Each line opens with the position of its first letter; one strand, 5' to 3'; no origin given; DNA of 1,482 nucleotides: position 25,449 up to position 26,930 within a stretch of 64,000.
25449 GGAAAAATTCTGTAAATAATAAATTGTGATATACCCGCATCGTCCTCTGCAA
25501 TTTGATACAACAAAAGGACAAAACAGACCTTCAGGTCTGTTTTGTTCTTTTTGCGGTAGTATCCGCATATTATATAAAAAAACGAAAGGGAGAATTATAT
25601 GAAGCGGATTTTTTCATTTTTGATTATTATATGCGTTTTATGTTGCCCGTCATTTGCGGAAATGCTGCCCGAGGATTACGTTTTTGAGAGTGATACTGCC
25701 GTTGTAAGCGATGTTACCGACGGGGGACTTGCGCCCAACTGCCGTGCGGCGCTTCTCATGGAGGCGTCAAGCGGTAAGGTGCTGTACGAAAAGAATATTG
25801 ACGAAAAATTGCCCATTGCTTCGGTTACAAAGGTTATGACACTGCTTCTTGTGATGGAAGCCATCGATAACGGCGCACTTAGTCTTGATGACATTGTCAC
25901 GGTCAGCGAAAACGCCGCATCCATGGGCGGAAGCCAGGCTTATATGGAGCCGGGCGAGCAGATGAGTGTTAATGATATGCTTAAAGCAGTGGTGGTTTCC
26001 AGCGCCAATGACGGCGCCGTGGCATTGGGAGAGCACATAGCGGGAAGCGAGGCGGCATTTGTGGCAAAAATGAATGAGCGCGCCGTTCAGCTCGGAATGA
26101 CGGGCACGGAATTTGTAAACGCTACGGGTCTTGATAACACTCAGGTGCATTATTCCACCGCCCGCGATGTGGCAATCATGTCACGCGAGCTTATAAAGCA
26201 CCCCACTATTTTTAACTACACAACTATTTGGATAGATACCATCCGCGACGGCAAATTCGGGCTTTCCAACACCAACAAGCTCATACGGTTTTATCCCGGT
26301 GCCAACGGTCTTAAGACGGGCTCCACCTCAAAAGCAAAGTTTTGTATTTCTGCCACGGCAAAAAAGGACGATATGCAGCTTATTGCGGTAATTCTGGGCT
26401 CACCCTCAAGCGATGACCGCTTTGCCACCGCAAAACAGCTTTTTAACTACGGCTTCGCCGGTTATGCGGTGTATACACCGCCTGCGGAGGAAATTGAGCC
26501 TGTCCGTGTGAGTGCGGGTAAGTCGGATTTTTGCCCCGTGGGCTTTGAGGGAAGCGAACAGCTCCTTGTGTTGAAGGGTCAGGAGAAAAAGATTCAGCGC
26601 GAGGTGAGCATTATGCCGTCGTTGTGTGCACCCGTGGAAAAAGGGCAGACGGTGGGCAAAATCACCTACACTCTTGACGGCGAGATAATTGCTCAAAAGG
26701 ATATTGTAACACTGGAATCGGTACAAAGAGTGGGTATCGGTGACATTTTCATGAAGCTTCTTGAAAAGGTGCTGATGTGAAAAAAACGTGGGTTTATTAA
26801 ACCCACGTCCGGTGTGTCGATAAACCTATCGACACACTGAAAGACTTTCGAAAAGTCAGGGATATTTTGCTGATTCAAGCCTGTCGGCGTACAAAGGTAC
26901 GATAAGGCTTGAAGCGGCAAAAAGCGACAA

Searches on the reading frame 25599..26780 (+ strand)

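Call 39: search_protein_families(library=pfam, proteins=[window:25599-26780:+], max_evalue=1e-8)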
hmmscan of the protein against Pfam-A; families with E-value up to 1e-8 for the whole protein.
window:25599-26780:+ (393 aa): 3 families
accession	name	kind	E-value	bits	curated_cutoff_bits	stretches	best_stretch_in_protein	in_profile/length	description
PF00768.25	Peptidase_S11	-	1e-72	245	27.6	1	48-269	12-238/239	D-alanyl-D-alanine carboxypeptidase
PF07943.18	PBP5_C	-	9.5e-15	55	21.2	1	298-376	12-90/91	Penicillin-binding protein 5, C-terminal domain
PF13354.11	Beta-lactamase2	-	3.9e-14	53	22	1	59-200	10-148/214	Beta-lactamase enzyme family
